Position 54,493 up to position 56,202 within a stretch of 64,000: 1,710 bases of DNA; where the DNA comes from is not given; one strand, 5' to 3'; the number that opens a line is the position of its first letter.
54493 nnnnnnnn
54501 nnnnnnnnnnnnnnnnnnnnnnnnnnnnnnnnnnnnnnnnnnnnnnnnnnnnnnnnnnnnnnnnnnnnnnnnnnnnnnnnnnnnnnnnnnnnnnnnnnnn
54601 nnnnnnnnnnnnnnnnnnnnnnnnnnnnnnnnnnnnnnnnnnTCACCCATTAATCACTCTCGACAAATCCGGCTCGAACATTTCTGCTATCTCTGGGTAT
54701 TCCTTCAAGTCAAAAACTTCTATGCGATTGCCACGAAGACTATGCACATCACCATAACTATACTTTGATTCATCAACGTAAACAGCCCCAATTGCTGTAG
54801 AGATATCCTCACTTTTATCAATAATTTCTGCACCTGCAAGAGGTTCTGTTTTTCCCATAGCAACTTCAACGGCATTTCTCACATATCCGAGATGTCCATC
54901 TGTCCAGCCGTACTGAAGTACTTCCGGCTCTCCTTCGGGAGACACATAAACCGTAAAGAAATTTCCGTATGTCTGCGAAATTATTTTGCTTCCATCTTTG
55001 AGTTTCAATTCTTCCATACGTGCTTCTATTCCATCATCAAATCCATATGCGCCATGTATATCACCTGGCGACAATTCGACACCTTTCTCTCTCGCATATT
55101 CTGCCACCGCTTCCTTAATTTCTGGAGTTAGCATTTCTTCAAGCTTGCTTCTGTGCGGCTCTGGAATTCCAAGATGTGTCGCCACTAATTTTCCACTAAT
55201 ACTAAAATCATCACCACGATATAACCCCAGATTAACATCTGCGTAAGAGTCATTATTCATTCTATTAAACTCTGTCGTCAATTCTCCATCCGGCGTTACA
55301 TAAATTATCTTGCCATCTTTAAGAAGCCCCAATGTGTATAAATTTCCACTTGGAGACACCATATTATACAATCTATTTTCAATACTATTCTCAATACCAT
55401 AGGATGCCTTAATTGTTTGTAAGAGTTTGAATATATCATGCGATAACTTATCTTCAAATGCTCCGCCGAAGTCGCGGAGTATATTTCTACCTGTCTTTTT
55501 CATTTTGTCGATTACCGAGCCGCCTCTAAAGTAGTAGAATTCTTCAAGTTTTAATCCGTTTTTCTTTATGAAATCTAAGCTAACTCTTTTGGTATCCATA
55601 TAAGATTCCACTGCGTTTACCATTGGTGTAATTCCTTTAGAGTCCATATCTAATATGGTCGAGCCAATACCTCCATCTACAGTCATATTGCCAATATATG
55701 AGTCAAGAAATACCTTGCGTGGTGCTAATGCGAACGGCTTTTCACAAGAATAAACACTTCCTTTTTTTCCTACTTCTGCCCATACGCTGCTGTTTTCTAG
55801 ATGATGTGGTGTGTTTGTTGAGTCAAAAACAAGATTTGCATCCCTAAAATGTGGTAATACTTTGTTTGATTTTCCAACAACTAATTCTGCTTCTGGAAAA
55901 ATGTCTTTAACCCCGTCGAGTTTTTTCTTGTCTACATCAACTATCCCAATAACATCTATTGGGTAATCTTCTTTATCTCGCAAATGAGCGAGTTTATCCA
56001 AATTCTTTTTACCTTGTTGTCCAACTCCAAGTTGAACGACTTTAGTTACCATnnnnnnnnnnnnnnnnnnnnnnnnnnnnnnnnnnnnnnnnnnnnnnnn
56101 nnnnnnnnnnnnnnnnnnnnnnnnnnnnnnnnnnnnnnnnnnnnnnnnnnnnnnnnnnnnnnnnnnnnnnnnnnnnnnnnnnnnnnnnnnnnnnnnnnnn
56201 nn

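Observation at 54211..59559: Tightly packed five-gene operon around a CofD/YvcK-HAD fusion: candidate uncharacterised small-molecule pathway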

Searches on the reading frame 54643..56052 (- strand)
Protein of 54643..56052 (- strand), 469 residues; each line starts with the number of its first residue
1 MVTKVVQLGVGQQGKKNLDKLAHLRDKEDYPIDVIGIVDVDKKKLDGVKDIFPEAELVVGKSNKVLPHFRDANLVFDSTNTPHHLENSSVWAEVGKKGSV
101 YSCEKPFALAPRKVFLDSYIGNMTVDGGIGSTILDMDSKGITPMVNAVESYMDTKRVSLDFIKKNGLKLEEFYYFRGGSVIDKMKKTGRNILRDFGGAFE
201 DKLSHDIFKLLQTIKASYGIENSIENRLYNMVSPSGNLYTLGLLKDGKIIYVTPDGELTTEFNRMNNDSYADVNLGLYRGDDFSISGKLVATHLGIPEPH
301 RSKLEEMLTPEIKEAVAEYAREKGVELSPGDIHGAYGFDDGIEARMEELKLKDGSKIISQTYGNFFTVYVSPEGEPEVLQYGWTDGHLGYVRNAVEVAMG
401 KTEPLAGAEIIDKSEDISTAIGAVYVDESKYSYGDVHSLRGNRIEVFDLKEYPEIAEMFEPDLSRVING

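Call 3: search_protein_families(library=pfam, proteins=[window:54643-56052:-], max_evalue=0.1)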
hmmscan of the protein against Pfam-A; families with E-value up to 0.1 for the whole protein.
window:54643-56052:- (469 aa): 0 families

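Call 4: search_protein_families(library=ncbifam, proteins=[window:54643-56052:-], max_evalue=0.1)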
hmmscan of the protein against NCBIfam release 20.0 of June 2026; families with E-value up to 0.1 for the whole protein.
window:54643-56052:- (469 aa): 0 families

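Call 12: find_homologous_proteins(query=window:54643-56052:-, max_evalue=0.001)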
Query window:54643-56052:- (469 aa): 4 proteins with E <= 0.001 among 8000 candidates.
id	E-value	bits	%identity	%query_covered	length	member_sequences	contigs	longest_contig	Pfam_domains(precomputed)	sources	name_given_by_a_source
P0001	0.0e+0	1053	100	100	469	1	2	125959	-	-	-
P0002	1.2e-276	936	89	100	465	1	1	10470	-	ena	-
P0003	4.1e-211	720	71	100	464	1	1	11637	-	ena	-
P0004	1.1e-182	626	62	100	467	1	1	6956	-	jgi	jgi:hypothetical protein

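Call 14: find_encoding_contigs(protein=P0002, flank=10000, max_places=3)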
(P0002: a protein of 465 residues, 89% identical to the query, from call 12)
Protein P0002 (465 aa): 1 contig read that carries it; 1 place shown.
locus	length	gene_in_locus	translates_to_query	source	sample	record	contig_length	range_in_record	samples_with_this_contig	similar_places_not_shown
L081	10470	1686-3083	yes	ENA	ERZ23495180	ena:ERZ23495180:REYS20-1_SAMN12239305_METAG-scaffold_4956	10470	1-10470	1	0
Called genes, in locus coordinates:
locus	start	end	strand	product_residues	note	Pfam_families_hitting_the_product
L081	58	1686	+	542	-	PF01933:CofD, PF00702:Hydrolase, PF13419:HAD_2, PF13242:Hydrolase_like (weak)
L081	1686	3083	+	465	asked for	-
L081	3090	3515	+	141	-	-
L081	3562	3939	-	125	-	PF19479:DUF6015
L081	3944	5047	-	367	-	PF02005:TRM, PF02475:TRM5-TYW2_MTfase (weak), PF05175:MTS (weak), PF03602:Cons_hypoth95 (weak)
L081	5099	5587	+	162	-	-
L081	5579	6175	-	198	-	-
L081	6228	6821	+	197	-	PF22175:Ogg-HhH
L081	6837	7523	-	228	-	PF00578:AhpC-TSA, PF08534:Redoxin, PF10417:1-cysPrx_C (weak)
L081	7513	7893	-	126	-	PF06397:Desulfoferrod_N, PF01880:Desulfoferrodox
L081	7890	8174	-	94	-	PF22277:EncFtn-like (weak), PF02915:Rubrerythrin, PF09537:DUF2383 (weak)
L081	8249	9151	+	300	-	PF01544:CorA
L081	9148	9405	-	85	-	PF01247:Ribosomal_L35Ae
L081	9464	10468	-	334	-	?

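Call 15: find_encoding_contigs(protein=P0003, flank=10000, max_places=3)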
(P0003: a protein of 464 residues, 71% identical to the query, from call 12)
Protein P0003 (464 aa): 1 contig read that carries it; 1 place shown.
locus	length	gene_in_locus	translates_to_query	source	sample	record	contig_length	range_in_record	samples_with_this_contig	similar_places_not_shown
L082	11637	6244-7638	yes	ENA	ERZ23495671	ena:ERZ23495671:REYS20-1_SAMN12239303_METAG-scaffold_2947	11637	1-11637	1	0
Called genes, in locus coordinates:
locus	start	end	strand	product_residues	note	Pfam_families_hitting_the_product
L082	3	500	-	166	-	?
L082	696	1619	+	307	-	PF08271:Zn_Ribbon_TF, PF00382:TFIIB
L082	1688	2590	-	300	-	PF01022:HTH_5 (weak), PF12840:HTH_20, PF05124:S_layer_C (faint)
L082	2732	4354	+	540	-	PF01933:CofD, PF00702:Hydrolase, PF13419:HAD_2, PF13242:Hydrolase_like (weak)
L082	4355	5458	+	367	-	-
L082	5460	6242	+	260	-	PF00106:adh_short, PF13561:adh_short_C2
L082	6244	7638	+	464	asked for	-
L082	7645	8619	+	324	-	-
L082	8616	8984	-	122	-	PF19479:DUF6015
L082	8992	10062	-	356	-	PF02005:TRM, PF02475:TRM5-TYW2_MTfase (faint), PF05175:MTS (faint), PF03602:Cons_hypoth95 (weak)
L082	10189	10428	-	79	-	-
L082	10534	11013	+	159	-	-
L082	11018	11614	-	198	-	-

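Call 16: find_encoding_contigs(protein=P0004, flank=10000, max_places=3)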
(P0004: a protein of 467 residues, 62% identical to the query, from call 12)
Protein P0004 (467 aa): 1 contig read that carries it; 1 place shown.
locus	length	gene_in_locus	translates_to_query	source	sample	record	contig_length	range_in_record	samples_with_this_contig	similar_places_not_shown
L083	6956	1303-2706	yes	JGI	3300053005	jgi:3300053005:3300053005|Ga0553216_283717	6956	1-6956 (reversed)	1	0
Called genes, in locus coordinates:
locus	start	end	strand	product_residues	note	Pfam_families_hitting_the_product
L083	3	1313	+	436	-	?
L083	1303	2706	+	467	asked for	-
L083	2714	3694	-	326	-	PF01022:HTH_5 (weak), PF12840:HTH_20 (weak), PF05124:S_layer_C (weak)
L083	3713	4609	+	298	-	-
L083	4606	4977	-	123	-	PF19479:DUF6015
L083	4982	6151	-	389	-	PF02005:TRM, PF02475:TRM5-TYW2_MTfase (weak), PF05175:MTS (weak), PF03602:Cons_hypoth95 (weak), PF02005:TRM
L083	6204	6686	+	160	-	-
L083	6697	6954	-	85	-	?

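Call 22: search_solved_structures(query=A1, max_evalue=10, show_alignments=2)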
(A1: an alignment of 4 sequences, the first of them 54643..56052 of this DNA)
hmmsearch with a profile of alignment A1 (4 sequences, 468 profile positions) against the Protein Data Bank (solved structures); distinct sequences matched with E-value up to 10: 0.

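Call 29: search_protein_families(library=pfam, proteins=[L082:7645-8619:+, L083:3713-4609:+], max_evalue=0.01)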
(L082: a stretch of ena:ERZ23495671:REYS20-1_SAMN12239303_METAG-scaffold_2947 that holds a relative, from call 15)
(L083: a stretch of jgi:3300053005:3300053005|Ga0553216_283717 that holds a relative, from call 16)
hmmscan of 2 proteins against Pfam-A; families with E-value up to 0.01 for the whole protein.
L082:7645-8619:+ (324 aa): 0 families

L083:3713-4609:+ (298 aa): 0 families

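Call 32: predict_structure(alignment_id=A1)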
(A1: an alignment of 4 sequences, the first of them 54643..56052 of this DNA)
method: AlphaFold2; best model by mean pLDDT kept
length: 469 residues; sequences in the alignment: 4
mean_pLDDT: 40.5   pTM: 0.36
mean pLDDT of the five models: 40.5, 39.7, 37.6, 37.2, 35.9
residues with pLDDT >= 90: 9; 70-90: 54; 50-70: 45; < 50: 361
segments of 3 or more residues with pLDDT < 50: 80-88, 92-163, 169-350, 356-368, 374-389, 402-469
pLDDT, mean of each block of 10 residues (from residue 1): 78 68 81 88 85 90 74 65 44 43 28 21 24 28 24 43 51 32 28 24 25 25 26 25 34 45 35 23 22 24 33 37 31 25 39 55 44 51 37 56 40 31 22 24 24 26 23
secondary structure, 60 per line:
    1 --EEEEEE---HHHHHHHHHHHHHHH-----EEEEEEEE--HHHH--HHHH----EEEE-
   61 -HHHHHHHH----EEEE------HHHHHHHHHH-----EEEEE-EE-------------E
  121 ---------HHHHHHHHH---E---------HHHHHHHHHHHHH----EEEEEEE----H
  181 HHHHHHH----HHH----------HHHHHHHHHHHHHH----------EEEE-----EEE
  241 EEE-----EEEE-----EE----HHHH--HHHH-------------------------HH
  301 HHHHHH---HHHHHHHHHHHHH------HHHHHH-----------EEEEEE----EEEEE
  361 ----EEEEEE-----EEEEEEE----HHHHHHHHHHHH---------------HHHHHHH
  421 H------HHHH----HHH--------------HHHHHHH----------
elements in order: E3-8 H12-26 E32-39 H42-45 H48-51 E56-59 H62-69 E74-77 H84-93 E99-103 H130-138 H152-164 E169-175 H180-187 H205-218 E229-232 E238-243 E249-252 H264-267 H270-273 H299-306 H310-322 H329-334 E346-351 E356-360 E365-370 E376-382 H387-398 H414-421 H428-431 H453-459

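Call 34: search_protein_representatives(alignment_id=A1)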
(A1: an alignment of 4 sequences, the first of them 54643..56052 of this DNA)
Query: 4 sequences, 468 profile positions. Proteins with E-value up to 0.001 (for the whole library): 12; up to 1e-10: 10; up to 1e-30: 7. The best 12 are listed.
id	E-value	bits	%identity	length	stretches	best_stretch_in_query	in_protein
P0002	1.3e-285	964.3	-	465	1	1-468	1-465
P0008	2.8e-70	254.3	-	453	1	1-420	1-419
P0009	8.1e-56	206.6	-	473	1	3-420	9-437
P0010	3.0e-42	161.9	-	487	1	3-418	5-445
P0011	1.4e-34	136.6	-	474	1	4-419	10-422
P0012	1.0e-31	127.1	-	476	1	5-417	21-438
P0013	9.9e-31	123.9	-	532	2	40-222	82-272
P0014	8.4e-30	120.8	-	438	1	3-412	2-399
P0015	3.4e-28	115.5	-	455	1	4-416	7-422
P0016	1.8e-19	86.8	-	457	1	5-416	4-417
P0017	8.6e-09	51.6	-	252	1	268-416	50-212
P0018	1.1e-04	38.1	-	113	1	3-87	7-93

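Call 36: search_solved_structures(query=A3, max_evalue=10, show_alignments=3)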
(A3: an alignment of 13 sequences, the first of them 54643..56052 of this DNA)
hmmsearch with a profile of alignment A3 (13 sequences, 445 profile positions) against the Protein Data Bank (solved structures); distinct sequences matched with E-value up to 10: 33.
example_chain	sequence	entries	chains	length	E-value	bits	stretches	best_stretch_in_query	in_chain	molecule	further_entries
4hkt_A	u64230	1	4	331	0.00061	21.9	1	64-200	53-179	Inositol 2-dehydrogenase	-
3ezy_A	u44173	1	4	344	0.00073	21.6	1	6-135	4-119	Dehydrogenase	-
4mio_A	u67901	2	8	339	0.0047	19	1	1-126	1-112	Inositol 2-dehydrogenase/D-chiro-inositol 3-dehydrogenase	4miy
9azo_A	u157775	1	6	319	0.055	15.5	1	1-165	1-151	PmdC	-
1evj_A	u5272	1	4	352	0.063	15.3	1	99-174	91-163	GLUCOSE-FRUCTOSE OXIDOREDUCTASE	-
9m37_A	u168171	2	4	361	0.064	15.3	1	9-136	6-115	P581a DgpA2 and isoorientin complex structure | Gfo/Idh/MocA family protein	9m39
6o15_A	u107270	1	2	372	0.066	15.2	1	52-169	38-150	Uncharacterized oxidoreductase YjhC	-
1ofg_A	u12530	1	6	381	0.073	15.1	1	99-174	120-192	GLUCOSE-FRUCTOSE OXIDOREDUCTASE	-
1ryd_A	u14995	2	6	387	0.075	15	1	99-174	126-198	glucose-fructose oxidoreductase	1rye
1h6a_A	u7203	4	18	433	0.091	14.7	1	99-174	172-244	PRECURSOR FORM OF GLUCOSE-FRUCTOSE OXIDOREDUCTASE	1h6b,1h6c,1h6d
3e18_A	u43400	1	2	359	0.16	13.9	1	26-135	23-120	oxidoreductase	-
3ec7_A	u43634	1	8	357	0.18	13.8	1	10-133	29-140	Putative Dehydrogenase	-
8ju8_A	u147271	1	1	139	0.32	12.9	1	5-63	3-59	de novo designed protein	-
3moi_A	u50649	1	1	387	0.43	12.5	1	85-153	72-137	Probable dehydrogenase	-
1ydw_A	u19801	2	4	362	0.49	12.3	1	45-136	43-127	AX110P-like protein | Probable oxidoreductase At4g09670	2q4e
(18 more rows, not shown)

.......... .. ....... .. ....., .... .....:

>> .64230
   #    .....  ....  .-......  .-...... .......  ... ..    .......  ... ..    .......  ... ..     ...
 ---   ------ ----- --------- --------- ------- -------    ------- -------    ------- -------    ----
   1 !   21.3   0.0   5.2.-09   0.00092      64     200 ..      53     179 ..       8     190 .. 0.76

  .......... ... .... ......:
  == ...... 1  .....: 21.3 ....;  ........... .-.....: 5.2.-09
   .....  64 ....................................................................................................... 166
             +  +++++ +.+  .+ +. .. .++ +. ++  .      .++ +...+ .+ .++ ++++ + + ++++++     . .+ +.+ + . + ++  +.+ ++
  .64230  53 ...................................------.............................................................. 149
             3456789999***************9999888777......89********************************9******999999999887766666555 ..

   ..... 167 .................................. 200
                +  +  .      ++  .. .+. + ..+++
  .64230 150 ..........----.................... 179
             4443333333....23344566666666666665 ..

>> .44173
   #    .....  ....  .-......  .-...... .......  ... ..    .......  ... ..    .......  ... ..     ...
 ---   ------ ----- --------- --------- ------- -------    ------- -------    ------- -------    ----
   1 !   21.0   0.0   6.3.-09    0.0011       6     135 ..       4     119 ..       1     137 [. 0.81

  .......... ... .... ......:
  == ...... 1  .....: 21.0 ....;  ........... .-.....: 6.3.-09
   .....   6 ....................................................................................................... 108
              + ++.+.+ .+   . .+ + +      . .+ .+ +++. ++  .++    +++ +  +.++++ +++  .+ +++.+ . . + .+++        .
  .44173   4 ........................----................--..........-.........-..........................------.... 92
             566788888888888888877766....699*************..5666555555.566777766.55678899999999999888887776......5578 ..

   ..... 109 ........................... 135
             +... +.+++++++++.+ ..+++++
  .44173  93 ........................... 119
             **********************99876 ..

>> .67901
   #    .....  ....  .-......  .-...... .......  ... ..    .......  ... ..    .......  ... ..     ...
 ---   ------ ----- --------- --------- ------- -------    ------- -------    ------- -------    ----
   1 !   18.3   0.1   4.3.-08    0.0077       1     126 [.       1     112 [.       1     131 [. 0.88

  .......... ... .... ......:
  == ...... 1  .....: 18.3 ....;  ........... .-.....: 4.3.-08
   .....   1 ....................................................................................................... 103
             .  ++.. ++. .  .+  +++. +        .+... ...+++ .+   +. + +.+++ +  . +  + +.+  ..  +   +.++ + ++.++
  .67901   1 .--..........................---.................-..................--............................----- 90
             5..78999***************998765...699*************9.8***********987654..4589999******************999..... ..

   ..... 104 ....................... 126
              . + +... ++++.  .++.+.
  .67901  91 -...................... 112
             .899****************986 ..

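Call 37: search_protein_families(library=pfam, alignment_id=A3, max_evalue=1)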
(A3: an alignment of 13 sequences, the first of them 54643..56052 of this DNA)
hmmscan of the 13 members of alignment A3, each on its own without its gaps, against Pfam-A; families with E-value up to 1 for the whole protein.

A. member 1, window:54643-56052:- (469 aa): 1 family
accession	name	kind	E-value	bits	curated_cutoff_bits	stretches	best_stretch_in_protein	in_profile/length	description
PF08557.15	Lipid_DES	-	0.31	11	23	0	449-462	22-35/37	Sphingolipid Delta4-desaturase (DES)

B. families by the number of members that match (of 13 scanned): 17 families
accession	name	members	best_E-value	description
PF01408.29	GFO_IDH_MocA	5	1.9e-07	Oxidoreductase family, NAD-binding Rossmann fold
PF03435.24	Sacchrp_dh_NADP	1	0.01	Saccharopine dehydrogenase NADP binding domain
PF02702.23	KdpD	1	0.023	Osmosensitive K+ channel His kinase sensor domain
PF16924.11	DpaA_N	1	0.037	Dipicolinate synthase subunit A N-terminal domain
PF22610.1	CovS-like_HAMP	1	0.048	Histidine kinase, HAMP domain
PF07991.19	KARI_N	1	0.11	Acetohydroxy acid isomeroreductase, NADPH-binding domain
PF06638.16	Strabismus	1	0.11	Strabismus protein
PF09345.15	SiaC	1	0.12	SiaC family regulatory phosphoprotein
PF24169.1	Fn3-I_PB4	1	0.13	Straight fiber protein PB4 first Fn3-like domain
PF11848.13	DUF3368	1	0.13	Domain of unknown function (DUF3368)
PF00996.24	GDI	1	0.14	GDP dissociation inhibitor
PF02254.24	TrkA_N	1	0.16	TrkA-N domain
PF08703.15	PLC-beta_C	1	0.18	PLC-beta C terminal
PF22513.2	FitA-like_RHH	1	0.19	Antitoxin FitA-like, ribbon-helix-helix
PF02269.22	TFIID-18kDa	1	0.21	Transcription initiation factor IID, 18kD subunit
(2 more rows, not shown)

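Call 43: find_encoding_contigs(protein=P0008, flank=8000, max_places=3)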
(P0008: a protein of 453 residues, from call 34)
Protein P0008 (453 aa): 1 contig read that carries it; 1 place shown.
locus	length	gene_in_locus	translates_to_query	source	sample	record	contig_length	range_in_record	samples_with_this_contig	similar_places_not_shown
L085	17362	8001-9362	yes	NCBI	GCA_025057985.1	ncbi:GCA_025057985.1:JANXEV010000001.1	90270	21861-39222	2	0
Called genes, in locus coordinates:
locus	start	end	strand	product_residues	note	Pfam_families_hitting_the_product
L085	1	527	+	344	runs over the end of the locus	PF00752:XPG_N, PF00867:XPG_I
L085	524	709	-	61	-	PF01907:Ribosomal_L37e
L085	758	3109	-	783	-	PF02463:SMC_N, PF13175:AAA_15 (weak), PF13304:AAA_21 (faint), PF13476:AAA_23 (faint), PF04423:Rad50_zn_hook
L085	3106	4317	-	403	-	PF00149:Metallophos, PF12850:Metallophos_2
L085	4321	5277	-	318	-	PF08068:DKCLD, PF01509:TruB_N, PF16198:TruB_C_2, PF01472:PUA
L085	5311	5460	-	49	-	-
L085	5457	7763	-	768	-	PF01411:tRNA-synt_2c, PF07973:tRNA_SAD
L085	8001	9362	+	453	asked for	-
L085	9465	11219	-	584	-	PF13230:GATase_4 (weak), PF13522:GATase_6, PF13537:GATase_7, PF13580:SIS_2 (faint), PF01380:SIS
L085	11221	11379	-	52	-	PF12760:Zn_ribbon_IS1595 (weak)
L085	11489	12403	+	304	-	PF12840:HTH_20 (weak), PF01022:HTH_5, PF01978:TrmB (weak), PF05124:S_layer_C (weak)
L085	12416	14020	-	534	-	PF13620:CarboxypepD_reg, PF13715:CarbopepD_reg_2 (faint)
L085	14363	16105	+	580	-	PF00009:GTP_EFTU, PF01926:MMR_HSR1 (weak), PF03029:ATP_bind_1 (weak), PF03144:GTP_EFTU_D2 (weak), PF11987:IF-2, PF14578:GTP_EFTU_D4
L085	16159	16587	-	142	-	-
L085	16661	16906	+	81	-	PF01198:Ribosomal_L31e (weak)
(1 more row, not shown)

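Call 44: find_encoding_contigs(protein=P0009, flank=8000, max_places=2)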
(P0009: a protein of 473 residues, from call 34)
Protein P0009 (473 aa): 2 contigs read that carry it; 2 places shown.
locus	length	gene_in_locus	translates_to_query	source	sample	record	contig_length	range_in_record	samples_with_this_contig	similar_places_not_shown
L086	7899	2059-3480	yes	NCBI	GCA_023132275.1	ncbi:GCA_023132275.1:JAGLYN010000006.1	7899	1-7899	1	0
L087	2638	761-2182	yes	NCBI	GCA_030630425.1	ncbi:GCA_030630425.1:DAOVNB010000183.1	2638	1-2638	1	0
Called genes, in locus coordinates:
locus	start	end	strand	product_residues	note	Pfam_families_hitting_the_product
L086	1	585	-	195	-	PF01256:Carb_kinase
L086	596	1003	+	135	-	PF02643:DUF192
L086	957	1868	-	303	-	PF01022:HTH_5, PF12840:HTH_20, PF05124:S_layer_C (faint)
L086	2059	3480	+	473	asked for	-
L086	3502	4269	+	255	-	PF02585:PIG-L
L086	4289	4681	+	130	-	-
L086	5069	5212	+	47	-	-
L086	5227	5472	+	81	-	-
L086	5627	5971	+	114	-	PF03091:CutA1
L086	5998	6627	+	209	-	-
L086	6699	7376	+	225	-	-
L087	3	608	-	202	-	?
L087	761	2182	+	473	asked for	-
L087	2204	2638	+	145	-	?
